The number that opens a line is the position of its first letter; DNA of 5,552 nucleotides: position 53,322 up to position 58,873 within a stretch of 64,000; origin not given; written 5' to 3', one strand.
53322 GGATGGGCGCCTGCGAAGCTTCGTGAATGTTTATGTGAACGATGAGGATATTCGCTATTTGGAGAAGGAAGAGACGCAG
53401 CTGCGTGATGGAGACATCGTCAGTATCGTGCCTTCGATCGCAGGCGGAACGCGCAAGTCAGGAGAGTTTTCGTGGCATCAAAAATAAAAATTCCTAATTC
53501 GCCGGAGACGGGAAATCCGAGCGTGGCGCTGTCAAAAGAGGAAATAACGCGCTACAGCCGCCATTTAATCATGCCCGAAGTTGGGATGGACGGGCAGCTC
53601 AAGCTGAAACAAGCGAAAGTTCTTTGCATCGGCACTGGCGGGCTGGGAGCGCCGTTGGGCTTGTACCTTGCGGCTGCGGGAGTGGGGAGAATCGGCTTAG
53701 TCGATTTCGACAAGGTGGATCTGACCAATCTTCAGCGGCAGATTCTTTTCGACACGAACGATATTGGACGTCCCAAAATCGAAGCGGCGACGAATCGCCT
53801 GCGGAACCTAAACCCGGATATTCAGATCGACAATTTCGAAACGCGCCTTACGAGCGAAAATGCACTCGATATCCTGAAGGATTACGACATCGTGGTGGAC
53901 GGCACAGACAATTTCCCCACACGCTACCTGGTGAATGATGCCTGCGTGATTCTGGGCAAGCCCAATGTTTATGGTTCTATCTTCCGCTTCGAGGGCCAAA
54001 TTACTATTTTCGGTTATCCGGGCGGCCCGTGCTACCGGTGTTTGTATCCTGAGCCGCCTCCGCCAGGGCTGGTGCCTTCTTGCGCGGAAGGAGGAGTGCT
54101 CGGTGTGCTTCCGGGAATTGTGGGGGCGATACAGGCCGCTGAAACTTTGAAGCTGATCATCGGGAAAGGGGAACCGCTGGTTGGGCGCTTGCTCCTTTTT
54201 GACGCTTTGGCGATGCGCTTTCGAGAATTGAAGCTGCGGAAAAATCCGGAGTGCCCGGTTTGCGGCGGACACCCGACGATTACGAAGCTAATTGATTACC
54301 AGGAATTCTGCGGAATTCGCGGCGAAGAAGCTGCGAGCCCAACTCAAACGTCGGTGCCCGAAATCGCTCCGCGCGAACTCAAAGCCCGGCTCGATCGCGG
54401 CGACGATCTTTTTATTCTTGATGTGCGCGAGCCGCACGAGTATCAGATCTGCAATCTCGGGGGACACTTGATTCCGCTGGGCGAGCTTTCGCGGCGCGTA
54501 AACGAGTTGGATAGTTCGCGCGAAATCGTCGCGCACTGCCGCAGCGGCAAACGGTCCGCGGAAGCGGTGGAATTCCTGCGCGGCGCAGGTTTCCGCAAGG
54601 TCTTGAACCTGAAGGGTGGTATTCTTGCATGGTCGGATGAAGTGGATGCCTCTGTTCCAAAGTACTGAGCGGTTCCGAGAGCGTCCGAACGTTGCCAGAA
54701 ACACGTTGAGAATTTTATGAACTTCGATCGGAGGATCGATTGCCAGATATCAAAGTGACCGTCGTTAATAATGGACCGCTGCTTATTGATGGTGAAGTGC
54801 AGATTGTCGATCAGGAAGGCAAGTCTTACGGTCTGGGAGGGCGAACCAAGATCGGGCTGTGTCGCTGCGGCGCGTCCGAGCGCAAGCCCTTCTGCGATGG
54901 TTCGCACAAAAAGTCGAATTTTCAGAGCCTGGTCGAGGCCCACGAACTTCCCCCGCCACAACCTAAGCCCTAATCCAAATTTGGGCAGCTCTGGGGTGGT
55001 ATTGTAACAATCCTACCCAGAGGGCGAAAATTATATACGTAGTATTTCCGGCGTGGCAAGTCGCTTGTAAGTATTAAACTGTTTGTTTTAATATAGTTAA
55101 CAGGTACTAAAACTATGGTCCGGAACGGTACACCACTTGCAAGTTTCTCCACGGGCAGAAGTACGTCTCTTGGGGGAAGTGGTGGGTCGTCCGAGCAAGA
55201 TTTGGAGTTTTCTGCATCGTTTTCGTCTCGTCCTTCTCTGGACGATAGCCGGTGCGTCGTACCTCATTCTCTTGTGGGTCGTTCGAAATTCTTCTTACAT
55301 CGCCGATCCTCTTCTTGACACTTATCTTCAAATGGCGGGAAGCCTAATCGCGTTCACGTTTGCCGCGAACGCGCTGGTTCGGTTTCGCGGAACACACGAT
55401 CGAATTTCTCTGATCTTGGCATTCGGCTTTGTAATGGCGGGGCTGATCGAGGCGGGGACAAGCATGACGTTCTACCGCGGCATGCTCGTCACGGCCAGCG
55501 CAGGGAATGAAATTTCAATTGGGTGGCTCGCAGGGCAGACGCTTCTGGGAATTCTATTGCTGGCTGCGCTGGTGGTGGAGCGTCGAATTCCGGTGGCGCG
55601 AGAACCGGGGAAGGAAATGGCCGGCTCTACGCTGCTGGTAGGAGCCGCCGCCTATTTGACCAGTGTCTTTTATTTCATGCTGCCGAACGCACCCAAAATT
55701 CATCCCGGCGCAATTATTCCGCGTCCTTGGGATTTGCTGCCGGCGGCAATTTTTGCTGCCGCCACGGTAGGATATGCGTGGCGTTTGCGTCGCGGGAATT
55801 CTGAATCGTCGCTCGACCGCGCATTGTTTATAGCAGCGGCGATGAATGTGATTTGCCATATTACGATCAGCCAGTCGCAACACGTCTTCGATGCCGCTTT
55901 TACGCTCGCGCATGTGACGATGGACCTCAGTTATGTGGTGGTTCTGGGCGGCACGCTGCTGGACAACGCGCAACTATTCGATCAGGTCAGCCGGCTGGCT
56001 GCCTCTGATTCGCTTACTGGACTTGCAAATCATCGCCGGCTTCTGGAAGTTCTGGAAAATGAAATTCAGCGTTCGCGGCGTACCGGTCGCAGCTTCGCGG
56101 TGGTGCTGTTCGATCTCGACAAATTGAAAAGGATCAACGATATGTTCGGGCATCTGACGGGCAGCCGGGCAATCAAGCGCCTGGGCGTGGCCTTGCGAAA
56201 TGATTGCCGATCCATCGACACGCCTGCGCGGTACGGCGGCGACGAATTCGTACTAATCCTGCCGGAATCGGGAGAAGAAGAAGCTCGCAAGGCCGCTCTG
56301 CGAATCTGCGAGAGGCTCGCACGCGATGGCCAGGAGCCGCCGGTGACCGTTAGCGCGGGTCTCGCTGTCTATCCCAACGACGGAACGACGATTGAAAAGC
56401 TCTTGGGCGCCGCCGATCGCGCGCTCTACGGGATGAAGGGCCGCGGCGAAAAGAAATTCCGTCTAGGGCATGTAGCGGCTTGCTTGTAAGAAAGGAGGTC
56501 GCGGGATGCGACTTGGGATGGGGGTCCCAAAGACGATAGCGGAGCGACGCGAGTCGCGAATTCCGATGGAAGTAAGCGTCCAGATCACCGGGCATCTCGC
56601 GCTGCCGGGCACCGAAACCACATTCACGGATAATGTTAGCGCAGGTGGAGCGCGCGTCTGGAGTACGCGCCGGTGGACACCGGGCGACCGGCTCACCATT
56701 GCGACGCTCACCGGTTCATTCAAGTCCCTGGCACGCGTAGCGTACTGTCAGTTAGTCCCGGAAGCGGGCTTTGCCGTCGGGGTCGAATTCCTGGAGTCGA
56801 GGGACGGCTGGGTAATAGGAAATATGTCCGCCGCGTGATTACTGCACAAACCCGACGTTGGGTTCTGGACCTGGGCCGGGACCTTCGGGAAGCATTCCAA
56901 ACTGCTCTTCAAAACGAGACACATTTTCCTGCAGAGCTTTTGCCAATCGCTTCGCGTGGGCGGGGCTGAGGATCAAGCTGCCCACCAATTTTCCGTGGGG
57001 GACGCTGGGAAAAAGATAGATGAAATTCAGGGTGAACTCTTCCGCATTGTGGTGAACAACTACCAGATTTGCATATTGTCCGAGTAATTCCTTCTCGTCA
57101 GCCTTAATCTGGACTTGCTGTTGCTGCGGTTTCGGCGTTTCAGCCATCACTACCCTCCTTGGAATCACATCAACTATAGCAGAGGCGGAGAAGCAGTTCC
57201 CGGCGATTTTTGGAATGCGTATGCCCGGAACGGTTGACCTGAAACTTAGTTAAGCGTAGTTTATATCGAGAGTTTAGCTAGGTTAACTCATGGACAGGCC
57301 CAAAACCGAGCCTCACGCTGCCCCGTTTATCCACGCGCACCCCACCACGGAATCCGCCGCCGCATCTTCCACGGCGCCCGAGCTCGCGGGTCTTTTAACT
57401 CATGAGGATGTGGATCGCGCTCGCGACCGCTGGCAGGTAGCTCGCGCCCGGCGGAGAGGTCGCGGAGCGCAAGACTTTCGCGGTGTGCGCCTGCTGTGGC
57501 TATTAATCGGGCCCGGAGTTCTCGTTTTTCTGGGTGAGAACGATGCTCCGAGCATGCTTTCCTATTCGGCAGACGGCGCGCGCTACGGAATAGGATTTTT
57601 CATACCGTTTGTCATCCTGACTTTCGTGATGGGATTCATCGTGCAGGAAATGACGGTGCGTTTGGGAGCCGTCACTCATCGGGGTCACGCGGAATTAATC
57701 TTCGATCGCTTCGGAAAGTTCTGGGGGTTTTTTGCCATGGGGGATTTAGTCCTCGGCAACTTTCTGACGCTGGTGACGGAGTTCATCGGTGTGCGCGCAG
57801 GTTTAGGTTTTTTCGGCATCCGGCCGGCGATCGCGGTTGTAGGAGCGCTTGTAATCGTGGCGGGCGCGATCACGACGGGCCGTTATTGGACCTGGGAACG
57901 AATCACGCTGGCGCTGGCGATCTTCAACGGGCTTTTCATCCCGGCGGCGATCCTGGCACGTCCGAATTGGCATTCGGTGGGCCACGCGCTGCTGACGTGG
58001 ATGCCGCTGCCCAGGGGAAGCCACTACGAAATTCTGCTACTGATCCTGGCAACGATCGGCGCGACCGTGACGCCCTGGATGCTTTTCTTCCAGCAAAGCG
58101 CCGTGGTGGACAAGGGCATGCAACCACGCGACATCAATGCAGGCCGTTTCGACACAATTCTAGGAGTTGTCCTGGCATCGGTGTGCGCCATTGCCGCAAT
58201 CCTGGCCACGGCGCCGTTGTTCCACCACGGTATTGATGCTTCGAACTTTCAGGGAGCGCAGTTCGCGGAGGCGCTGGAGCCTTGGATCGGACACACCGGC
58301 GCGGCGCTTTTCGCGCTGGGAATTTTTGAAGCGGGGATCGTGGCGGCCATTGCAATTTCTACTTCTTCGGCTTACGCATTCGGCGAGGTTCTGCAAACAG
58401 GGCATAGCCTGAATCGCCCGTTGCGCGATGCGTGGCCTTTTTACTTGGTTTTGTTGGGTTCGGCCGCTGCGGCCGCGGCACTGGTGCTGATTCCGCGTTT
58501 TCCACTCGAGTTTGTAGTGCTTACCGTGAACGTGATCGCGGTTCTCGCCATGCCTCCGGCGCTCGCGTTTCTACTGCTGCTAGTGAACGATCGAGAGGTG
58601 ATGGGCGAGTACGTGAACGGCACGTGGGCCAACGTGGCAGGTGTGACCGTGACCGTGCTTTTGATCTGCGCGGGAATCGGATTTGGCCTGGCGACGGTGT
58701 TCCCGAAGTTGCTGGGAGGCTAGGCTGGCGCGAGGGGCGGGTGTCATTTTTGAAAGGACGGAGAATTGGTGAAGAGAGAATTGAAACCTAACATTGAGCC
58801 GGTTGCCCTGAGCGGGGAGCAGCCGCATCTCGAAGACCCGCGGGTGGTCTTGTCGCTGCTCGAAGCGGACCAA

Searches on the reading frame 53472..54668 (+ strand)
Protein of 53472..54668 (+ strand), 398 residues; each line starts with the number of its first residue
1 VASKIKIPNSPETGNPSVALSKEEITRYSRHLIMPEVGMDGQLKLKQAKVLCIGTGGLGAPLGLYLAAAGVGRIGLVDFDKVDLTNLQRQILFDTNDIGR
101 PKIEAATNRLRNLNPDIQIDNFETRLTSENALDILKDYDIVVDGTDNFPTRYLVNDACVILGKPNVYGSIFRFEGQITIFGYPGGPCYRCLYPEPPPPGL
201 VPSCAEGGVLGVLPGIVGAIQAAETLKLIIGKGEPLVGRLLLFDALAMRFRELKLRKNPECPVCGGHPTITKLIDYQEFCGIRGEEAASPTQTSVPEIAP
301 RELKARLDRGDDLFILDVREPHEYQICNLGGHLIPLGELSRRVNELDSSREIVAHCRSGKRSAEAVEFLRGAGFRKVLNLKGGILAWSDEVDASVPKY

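Call 20: search_protein_families(library=pfam, proteins=[window:53472-54668:+], max_evalue=0.00001)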
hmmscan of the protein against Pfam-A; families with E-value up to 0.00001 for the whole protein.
window:53472-54668:+ (398 aa): 2 families
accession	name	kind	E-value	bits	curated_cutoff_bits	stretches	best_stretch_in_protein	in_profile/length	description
PF00899.27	ThiF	-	3.5e-85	285.4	28.1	1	28-263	1-238/238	ThiF family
PF00581.25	Rhodanese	-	1.1e-14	55.1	22.2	1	300-389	2-101/102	Rhodanese-like domain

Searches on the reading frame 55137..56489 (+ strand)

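Call 20: search_protein_families(library=pfam, proteins=[window:55137-56489:+], max_evalue=0.00001)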
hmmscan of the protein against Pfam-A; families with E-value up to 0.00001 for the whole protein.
window:55137-56489:+ (450 aa): 2 families
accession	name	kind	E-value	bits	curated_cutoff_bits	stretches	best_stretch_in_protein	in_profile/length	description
PF00990.26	GGDEF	-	1e-37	129.8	23.8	1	288-439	1-160/161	Diguanylate cyclase, GGDEF domain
PF17159.10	MASE3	-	9.4e-09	35.6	31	1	59-270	8-215/226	Membrane-associated sensor domain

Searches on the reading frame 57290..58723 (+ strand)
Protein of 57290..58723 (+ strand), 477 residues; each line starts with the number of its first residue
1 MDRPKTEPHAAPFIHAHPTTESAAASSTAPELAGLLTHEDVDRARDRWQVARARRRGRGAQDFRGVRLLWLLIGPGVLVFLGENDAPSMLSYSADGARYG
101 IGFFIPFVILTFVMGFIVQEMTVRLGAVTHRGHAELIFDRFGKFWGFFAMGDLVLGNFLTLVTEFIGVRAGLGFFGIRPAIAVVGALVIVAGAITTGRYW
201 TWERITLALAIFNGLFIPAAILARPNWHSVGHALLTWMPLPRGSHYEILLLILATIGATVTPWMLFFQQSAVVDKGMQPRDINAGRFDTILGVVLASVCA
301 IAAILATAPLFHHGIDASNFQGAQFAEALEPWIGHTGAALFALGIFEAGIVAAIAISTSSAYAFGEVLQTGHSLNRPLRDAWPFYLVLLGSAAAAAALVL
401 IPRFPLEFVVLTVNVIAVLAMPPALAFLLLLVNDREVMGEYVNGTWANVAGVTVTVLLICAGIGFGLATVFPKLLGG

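Call 20: search_protein_families(library=pfam, proteins=[window:57290-58723:+], max_evalue=0.00001)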
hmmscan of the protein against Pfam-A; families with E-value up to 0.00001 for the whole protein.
window:57290-58723:+ (477 aa): 1 family
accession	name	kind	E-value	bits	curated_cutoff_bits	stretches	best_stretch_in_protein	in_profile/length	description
PF01566.24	Nramp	-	3.6e-63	214.2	29.8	1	91-444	3-356/357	Natural resistance-associated macrophage protein-like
